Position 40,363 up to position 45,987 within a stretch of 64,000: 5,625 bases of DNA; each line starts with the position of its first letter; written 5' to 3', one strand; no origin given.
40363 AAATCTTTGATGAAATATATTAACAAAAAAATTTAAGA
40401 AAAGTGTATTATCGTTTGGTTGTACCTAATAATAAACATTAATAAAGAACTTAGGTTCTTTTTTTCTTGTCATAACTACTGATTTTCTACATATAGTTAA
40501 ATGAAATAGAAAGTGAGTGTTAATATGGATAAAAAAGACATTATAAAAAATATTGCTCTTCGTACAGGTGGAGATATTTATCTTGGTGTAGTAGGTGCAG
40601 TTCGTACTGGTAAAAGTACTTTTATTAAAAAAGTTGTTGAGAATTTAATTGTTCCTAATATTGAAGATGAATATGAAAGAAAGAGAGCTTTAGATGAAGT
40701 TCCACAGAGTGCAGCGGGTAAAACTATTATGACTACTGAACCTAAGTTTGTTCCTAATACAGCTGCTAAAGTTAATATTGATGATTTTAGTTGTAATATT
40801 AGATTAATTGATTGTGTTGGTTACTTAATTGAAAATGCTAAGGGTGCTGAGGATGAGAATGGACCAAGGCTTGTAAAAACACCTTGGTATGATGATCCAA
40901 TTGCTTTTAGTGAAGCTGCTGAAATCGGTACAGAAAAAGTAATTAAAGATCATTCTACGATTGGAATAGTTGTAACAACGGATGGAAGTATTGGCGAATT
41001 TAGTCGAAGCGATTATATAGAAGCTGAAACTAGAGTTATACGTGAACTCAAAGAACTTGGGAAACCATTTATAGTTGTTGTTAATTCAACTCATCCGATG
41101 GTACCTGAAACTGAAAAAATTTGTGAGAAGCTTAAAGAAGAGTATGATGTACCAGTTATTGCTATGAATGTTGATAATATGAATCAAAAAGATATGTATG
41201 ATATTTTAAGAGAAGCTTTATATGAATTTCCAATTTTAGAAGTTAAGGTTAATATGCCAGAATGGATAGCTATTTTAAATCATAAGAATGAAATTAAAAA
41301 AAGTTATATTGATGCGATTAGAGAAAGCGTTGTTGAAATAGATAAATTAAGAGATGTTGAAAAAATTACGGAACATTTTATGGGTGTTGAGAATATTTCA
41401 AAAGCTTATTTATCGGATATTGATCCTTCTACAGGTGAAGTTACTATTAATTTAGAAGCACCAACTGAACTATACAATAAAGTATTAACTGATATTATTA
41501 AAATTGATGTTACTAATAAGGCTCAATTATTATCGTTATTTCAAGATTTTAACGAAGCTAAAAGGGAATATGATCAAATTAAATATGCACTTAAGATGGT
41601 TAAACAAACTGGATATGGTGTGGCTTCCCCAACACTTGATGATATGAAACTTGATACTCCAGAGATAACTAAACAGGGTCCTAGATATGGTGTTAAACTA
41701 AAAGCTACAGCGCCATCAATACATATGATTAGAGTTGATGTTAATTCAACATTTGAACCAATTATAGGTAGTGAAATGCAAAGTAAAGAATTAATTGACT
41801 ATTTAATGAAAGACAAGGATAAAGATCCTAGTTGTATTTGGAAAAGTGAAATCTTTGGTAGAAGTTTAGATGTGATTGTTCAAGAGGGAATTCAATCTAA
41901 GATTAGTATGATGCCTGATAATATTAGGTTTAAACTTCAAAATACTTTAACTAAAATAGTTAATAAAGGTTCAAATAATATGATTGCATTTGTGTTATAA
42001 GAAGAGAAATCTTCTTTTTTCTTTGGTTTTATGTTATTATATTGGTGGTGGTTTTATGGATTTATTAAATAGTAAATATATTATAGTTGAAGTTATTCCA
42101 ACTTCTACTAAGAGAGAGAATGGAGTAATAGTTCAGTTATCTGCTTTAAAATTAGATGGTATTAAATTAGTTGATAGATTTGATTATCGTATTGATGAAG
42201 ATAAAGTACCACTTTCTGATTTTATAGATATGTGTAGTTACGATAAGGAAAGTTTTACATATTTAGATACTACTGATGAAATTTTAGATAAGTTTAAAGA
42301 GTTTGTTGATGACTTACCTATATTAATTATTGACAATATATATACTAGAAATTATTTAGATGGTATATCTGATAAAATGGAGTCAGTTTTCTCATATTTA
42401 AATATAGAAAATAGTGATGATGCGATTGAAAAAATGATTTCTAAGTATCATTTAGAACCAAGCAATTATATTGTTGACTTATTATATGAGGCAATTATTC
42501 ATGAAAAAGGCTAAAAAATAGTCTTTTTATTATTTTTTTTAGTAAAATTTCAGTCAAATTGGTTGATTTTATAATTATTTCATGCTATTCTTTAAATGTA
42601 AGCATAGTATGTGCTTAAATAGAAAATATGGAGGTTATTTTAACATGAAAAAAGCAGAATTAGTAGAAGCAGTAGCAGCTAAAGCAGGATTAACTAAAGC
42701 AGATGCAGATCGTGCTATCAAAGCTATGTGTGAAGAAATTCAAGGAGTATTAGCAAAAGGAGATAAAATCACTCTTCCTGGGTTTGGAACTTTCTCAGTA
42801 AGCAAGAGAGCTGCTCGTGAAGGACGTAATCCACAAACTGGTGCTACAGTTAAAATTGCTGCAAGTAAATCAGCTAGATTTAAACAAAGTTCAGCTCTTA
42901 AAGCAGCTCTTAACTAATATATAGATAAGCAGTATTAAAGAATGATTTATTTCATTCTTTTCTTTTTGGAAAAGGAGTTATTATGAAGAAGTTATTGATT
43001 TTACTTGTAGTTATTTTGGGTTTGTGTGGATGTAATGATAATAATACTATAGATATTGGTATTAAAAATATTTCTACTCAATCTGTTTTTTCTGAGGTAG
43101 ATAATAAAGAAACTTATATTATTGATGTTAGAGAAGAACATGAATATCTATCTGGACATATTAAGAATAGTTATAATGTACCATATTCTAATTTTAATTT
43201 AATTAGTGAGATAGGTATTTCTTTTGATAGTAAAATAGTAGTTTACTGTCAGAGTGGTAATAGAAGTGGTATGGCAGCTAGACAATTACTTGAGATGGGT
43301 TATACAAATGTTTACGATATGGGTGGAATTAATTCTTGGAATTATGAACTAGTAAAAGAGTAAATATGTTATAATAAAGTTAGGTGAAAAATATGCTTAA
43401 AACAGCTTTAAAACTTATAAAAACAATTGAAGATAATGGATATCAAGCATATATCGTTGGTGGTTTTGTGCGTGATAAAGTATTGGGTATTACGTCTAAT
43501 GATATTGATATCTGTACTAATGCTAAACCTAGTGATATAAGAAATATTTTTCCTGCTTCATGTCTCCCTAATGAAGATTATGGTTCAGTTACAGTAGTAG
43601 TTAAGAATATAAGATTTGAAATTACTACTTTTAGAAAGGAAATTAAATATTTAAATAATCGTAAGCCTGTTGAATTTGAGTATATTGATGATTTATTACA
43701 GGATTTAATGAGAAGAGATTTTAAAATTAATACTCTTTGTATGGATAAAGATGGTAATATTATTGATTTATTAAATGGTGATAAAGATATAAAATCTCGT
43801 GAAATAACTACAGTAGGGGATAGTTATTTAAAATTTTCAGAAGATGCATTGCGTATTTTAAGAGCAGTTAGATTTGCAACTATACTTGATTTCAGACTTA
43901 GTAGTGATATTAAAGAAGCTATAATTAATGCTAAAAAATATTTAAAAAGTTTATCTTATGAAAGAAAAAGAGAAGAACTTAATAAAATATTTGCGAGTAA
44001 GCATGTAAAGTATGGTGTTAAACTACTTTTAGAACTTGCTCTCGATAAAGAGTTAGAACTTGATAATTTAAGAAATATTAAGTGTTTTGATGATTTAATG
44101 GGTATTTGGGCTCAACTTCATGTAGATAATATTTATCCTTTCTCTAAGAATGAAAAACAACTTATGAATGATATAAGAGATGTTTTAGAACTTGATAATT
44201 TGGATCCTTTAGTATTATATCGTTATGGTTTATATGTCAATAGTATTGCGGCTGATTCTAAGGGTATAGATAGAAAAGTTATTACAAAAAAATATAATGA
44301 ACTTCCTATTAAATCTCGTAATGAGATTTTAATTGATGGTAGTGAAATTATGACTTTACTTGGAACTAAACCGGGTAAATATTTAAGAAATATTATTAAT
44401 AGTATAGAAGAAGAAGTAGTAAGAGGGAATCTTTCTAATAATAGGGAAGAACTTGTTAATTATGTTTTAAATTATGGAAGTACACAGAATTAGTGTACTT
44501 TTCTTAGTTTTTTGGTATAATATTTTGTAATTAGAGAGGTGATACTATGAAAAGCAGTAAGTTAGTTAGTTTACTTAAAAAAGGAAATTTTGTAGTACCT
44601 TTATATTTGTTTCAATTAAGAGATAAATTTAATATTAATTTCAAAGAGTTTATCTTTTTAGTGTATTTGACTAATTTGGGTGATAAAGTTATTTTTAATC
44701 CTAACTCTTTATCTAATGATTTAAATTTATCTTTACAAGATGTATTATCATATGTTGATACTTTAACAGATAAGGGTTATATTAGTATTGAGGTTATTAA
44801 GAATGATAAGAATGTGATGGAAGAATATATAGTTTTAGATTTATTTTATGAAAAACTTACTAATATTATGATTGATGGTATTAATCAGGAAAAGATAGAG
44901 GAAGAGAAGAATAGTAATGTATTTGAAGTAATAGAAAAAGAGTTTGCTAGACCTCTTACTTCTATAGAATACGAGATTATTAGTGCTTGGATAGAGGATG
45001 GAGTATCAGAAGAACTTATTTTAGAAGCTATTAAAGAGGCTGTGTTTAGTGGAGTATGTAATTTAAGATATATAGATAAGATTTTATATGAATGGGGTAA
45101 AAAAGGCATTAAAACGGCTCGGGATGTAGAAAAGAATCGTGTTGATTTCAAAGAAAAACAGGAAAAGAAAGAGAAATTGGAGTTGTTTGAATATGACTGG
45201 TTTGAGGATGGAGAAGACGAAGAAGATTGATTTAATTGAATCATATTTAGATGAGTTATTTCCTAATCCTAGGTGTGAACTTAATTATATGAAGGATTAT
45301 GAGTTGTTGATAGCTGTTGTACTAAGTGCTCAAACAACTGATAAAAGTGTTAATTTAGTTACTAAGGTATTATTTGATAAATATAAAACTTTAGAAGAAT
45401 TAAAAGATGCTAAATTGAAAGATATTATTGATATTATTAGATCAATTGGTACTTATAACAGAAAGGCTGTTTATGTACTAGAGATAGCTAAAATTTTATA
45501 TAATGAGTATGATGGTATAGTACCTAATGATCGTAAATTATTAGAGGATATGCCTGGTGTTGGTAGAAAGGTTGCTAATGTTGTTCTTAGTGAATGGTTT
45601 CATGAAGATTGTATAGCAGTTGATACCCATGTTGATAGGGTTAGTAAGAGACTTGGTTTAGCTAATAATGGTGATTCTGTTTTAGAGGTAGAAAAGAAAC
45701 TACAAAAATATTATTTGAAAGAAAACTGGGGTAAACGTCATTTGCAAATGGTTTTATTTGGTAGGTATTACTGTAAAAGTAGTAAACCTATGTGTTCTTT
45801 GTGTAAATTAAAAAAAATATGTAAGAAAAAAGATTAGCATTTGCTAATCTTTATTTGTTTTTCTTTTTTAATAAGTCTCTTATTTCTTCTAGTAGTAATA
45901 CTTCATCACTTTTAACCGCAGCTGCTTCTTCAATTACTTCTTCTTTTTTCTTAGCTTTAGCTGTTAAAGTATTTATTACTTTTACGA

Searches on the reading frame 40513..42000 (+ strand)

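Call 86: search_protein_families(library=pfam, proteins=[window:40513-42000:+], max_evalue=0.00001)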
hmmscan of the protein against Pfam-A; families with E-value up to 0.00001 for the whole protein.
window:40513-42000:+ (495 aa): 3 families
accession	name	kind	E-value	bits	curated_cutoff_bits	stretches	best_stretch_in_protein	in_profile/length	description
PF09547.16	SpoIVA_ATPase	-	4e-108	360.7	26.6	1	5-240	1-237/237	Stage IV sporulation protein A, ATPase domain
PF20438.3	SpoIVA_middle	-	1.3e-59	201.7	25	1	242-419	2-179/179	Stage IV sporulation protein A, middle domain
PF20439.3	SpoIVA_C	-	1.4e-27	96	25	1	420-495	1-76/76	Sporulation stage IV protein A, C-terminal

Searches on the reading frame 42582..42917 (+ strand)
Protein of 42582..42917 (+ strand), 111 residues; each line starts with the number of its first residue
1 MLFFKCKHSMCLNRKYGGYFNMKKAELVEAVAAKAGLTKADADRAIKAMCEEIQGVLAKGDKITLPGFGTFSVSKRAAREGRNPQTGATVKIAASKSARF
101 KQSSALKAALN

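Call 87: search_protein_families(library=pfam, proteins=[window:42582-42917:+], max_evalue=0.00001)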
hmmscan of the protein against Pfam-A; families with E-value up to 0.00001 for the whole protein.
window:42582-42917:+ (111 aa): 2 families
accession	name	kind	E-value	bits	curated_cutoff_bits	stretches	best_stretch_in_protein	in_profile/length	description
PF00216.26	Bac_DNA_binding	-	2.2e-32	111.6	22.4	1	22-111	1-90/90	Bacterial DNA-binding protein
PF18291.6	HU-HIG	-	2.6e-08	34.4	26.2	1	22-110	32-118/125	HU domain fused to wHTH, Ig, or Glycine-rich motif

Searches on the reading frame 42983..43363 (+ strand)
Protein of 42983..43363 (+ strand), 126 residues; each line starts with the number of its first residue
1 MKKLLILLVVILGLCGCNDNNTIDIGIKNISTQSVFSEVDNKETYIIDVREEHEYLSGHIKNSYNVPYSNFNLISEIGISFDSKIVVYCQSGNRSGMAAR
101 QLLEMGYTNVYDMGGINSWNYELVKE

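Call 87: search_protein_families(library=pfam, proteins=[window:42983-43363:+], max_evalue=0.00001)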
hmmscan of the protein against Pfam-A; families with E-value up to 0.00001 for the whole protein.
window:42983-43363:+ (126 aa): 1 family
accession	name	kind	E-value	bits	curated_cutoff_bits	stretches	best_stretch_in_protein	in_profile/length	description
PF00581.25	Rhodanese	-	7e-19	68.6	22.2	1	39-120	9-100/102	Rhodanese-like domain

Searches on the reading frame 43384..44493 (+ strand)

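Call 86: search_protein_families(library=pfam, proteins=[window:43384-44493:+], max_evalue=0.00001)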
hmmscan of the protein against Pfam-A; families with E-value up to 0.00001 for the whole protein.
window:43384-44493:+ (369 aa): 3 families
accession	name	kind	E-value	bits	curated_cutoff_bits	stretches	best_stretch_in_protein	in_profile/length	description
PF01743.26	PolyA_pol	-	7.9e-31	107.5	23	1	22-141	1-125/126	Poly A polymerase head domain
PF13735.12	tRNA_NucTran2_2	-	1.9e-16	60.8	27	1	255-360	35-148/149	tRNA nucleotidyltransferase domain 2 putative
PF12627.12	PolyA_pol_RNAbd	-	9.4e-10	38.6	22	1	169-220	1-52/64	Probable RNA and SrmB- binding site of polymerase A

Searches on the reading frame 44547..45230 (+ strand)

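Call 86: search_protein_families(library=pfam, proteins=[window:44547-45230:+], max_evalue=0.00001)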
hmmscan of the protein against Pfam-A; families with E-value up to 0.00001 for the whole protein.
window:44547-45230:+ (227 aa): 2 families
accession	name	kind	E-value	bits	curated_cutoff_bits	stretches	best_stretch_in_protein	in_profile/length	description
PF07261.16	DnaB_2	-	3.7e-24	84.7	22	1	126-196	1-72/74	Replication initiation and membrane attachment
PF21984.2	DnaD_N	-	9.5e-10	39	27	1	18-108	2-94/101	DnaD N-terminal domain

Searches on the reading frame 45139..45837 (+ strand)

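Call 86: search_protein_families(library=pfam, proteins=[window:45139-45837:+], max_evalue=0.00001)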
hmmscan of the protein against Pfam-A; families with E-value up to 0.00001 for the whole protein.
window:45139-45837:+ (232 aa): 2 families
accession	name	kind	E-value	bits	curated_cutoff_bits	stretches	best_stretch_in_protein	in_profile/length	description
PF00730.31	HhH-GPD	-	1.4e-23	83.7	26.2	1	58-191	1-105/108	HhH-GPD superfamily base excision DNA repair protein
PF00633.29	HHH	-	3.1e-06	27.2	24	0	123-151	1-29/30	Helix-hairpin-helix motif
